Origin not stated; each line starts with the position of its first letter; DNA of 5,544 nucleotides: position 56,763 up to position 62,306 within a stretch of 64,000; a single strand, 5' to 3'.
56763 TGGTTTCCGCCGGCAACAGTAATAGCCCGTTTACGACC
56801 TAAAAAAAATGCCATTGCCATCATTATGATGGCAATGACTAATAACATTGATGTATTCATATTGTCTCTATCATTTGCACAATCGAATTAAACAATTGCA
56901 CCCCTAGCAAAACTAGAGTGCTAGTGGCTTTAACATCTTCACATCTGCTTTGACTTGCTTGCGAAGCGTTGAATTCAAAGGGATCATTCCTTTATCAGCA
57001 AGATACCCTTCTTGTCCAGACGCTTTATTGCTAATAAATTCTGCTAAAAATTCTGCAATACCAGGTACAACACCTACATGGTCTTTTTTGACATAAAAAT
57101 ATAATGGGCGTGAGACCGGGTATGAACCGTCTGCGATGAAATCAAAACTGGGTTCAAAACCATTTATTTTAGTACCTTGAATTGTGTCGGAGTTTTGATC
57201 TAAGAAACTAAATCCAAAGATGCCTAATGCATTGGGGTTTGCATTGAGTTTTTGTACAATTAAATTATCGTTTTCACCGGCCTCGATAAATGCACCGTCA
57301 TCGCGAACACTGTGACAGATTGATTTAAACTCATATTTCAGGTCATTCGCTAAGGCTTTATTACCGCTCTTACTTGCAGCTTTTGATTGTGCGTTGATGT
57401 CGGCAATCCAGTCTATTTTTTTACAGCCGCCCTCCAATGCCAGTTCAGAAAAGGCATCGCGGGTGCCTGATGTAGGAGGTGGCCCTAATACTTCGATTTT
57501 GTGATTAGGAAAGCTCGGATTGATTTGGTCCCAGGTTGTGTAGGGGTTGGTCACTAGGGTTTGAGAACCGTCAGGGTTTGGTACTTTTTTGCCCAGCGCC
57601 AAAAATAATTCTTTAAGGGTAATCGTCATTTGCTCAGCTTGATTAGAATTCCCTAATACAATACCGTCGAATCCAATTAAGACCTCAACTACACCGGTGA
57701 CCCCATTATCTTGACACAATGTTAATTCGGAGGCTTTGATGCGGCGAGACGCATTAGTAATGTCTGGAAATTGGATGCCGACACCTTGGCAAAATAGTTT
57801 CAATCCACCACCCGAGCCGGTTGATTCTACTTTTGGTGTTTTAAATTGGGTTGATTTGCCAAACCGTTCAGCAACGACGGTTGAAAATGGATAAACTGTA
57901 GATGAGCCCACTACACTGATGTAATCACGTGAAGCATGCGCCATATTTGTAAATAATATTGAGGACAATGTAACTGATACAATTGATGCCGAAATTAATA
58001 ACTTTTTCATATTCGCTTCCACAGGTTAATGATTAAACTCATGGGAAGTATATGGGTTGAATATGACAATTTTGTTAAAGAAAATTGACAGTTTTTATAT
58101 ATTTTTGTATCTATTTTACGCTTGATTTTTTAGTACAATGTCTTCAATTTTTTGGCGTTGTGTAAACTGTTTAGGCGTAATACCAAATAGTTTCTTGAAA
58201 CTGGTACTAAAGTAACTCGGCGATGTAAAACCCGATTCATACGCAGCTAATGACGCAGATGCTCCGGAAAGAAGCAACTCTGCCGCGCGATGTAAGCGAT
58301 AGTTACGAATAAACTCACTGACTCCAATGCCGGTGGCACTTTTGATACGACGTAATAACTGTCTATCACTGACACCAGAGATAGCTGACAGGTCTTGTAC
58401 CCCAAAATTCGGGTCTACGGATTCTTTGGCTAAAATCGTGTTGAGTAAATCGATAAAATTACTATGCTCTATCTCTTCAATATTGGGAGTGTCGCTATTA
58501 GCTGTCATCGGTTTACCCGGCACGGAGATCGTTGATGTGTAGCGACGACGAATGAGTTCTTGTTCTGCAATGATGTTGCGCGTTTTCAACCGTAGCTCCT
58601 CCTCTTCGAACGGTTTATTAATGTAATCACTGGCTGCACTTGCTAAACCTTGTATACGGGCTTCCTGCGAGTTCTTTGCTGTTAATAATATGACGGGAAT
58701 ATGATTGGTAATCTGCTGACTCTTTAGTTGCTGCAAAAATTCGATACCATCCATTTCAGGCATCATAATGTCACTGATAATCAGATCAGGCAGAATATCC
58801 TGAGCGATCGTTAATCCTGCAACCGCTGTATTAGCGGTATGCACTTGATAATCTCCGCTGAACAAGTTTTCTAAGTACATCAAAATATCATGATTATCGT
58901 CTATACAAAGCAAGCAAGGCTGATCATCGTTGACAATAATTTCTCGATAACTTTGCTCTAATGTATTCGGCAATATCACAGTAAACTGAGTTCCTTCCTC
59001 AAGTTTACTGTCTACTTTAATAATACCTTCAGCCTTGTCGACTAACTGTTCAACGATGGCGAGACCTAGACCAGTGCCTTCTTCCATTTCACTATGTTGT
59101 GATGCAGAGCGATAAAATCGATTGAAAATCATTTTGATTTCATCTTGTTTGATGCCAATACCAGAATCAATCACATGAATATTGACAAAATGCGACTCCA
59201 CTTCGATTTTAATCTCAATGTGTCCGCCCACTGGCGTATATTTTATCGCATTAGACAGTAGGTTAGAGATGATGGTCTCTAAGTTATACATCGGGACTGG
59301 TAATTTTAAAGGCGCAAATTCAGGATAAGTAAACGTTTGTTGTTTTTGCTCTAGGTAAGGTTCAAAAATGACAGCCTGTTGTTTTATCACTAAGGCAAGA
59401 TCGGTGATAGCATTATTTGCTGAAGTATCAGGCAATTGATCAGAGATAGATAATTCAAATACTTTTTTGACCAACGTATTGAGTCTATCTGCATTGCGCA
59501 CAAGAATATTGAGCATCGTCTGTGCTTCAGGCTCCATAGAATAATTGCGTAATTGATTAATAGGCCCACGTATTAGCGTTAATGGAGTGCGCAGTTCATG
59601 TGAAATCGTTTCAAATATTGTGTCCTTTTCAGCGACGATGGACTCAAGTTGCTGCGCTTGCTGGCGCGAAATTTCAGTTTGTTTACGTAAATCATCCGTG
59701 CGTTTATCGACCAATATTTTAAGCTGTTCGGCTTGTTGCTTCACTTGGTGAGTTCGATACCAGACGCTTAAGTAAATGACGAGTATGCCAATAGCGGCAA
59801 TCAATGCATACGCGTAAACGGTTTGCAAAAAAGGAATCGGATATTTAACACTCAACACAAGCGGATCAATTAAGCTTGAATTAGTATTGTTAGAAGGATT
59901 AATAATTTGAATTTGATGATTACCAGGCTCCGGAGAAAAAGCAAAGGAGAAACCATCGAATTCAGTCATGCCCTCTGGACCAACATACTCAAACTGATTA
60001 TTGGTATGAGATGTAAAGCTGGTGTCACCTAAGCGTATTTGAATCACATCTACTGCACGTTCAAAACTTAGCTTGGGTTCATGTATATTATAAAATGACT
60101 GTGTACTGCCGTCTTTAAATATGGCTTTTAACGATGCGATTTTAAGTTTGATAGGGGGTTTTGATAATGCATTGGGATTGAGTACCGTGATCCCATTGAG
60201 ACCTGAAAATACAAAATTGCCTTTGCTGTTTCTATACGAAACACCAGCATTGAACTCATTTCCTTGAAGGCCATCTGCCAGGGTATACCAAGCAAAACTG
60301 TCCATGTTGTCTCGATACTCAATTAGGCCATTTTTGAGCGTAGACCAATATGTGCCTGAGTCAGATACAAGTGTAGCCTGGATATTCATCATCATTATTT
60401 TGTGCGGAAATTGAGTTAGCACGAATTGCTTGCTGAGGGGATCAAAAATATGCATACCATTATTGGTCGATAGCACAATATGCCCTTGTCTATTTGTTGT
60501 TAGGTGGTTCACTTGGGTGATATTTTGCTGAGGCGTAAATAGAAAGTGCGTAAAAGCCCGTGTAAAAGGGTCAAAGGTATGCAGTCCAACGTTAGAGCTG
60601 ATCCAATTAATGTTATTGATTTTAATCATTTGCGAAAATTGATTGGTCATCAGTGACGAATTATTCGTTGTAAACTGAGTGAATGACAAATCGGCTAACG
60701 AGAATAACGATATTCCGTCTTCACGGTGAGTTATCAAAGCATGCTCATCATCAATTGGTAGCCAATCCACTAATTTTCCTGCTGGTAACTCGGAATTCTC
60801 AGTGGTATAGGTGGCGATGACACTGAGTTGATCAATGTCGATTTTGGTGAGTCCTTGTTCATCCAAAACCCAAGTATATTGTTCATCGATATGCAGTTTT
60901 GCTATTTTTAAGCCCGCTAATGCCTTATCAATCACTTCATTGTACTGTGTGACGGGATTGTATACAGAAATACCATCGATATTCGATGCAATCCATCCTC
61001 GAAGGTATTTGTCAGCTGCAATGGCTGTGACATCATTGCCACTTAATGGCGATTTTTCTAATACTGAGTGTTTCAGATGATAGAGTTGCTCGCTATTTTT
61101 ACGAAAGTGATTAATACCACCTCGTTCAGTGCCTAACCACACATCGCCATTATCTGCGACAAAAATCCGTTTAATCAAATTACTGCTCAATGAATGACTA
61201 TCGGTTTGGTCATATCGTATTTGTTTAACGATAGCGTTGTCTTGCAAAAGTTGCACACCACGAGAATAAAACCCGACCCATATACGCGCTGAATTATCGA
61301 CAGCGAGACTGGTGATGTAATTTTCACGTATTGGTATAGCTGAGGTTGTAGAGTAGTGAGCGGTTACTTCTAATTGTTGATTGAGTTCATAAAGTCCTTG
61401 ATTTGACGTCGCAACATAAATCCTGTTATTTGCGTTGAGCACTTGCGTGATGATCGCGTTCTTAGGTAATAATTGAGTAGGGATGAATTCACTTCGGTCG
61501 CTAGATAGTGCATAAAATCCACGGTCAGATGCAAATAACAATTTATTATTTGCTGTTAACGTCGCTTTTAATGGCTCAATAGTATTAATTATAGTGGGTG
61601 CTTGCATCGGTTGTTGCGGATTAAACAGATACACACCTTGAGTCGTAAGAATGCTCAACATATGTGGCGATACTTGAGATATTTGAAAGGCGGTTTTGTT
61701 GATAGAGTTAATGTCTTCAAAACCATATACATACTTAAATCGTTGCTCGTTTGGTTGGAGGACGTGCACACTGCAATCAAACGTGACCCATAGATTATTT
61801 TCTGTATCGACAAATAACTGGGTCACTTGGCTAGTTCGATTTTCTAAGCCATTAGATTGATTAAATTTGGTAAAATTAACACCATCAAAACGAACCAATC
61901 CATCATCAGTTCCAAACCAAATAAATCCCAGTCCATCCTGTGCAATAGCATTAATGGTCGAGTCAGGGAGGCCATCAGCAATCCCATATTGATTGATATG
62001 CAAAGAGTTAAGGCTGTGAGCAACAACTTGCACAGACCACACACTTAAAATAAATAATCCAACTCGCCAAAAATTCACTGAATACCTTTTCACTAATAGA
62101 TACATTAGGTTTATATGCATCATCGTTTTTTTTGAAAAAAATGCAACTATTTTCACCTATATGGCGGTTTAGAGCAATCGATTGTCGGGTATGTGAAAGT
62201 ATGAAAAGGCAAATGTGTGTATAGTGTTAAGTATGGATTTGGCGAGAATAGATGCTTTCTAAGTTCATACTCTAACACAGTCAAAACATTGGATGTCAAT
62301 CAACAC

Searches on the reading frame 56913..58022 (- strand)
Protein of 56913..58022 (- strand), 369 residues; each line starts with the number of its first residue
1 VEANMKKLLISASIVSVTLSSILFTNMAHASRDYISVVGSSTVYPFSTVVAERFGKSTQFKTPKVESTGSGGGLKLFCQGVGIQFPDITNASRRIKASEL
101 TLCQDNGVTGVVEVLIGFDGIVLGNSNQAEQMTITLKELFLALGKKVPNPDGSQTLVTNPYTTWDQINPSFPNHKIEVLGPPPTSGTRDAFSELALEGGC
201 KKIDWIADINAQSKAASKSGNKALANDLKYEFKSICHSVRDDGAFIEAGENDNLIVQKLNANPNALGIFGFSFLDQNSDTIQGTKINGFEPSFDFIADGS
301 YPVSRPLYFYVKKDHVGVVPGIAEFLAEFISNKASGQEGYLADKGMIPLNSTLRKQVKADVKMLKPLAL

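Call 17: search_protein_families(library=pfam, proteins=[window:56913-58022:-], max_evalue=0.001)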
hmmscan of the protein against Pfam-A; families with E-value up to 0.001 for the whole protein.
window:56913-58022:- (369 aa): 1 family
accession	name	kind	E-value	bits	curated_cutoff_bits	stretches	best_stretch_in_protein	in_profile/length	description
PF12849.12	PBP_like_2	-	1.3e-43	150.1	27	1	31-332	8-266/267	PBP superfamily domain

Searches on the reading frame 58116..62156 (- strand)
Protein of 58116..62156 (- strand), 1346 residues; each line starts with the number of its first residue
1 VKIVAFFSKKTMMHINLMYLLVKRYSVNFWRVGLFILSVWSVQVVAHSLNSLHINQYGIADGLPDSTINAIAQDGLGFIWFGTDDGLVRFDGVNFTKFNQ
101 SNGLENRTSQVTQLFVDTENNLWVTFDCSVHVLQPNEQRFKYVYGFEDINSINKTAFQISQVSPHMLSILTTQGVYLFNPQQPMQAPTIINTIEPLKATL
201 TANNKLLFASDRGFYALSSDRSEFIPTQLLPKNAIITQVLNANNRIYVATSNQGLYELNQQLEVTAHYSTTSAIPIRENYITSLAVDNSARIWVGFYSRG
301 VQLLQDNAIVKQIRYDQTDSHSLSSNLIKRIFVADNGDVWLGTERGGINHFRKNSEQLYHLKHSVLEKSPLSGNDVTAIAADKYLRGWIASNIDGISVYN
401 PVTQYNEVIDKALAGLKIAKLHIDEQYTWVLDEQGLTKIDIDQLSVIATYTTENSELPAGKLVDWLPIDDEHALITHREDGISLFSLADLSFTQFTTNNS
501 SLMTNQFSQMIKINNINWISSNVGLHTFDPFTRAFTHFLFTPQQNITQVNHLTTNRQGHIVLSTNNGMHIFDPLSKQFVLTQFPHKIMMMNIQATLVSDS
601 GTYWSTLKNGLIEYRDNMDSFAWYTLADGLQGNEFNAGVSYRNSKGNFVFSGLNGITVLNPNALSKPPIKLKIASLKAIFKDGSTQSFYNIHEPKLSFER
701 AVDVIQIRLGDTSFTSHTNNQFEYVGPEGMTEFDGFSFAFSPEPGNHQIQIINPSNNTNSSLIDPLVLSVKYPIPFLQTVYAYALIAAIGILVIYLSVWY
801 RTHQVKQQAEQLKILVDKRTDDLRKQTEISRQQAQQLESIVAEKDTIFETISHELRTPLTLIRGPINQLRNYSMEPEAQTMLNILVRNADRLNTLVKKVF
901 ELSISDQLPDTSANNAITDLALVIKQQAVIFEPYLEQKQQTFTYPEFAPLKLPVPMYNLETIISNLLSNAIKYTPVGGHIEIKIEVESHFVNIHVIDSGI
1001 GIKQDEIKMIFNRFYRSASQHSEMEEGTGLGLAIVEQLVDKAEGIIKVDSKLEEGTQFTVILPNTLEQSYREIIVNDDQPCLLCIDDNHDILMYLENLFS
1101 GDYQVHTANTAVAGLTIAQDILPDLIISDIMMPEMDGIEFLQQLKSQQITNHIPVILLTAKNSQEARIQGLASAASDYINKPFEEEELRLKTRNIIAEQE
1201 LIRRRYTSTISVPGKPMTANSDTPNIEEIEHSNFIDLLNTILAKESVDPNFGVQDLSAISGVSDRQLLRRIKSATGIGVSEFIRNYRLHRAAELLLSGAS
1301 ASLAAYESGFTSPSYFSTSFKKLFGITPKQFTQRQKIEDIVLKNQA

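Call 52: search_protein_families(library=pfam, proteins=[window:58116-62156:-], max_evalue=0.01)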
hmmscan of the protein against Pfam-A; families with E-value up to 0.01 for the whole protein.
window:58116-62156:- (1346 aa): 9 families
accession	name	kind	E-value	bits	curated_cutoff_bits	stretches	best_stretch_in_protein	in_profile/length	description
PF02518.31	HATPase_c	-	6.8e-27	94.5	26.4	1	959-1064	6-109/111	Histidine kinase-, DNA gyrase B-, and HSP90-like ATPase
PF00072.30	Response_reg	-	2e-24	86.3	30.2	1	1083-1190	2-108/111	Response regulator receiver domain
PF12833.13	HTH_18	-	1.9e-20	73.4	33.6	1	1256-1334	1-80/80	Helix-turn-helix domain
PF07494.17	Reg_prop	-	4.1e-13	48.2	20.4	1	62-85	1-24/24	Two component regulator propeller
PF00512.31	HisKA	-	3e-11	43.6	26.9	1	844-906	2-64/66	His Kinase A (phospho-acceptor) domain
PF00165.29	HTH_AraC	-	2.2e-09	37.6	26.6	1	1305-1332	15-41/42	Bacterial regulatory helix-turn-helix proteins, AraC family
PF14501.12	HATPase_c_5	-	0.00016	22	22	1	956-1051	3-91/102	GHKL domain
PF21544.3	PorZ_N_b_propeller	-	0.00029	21.6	27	0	247-393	2-147/154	TSS9, PorZ, N-terminal beta-propeller domain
PF13581.12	HATPase_c_2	-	0.001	19.5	27.4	1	959-1043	32-113/127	Histidine kinase-like ATPase domain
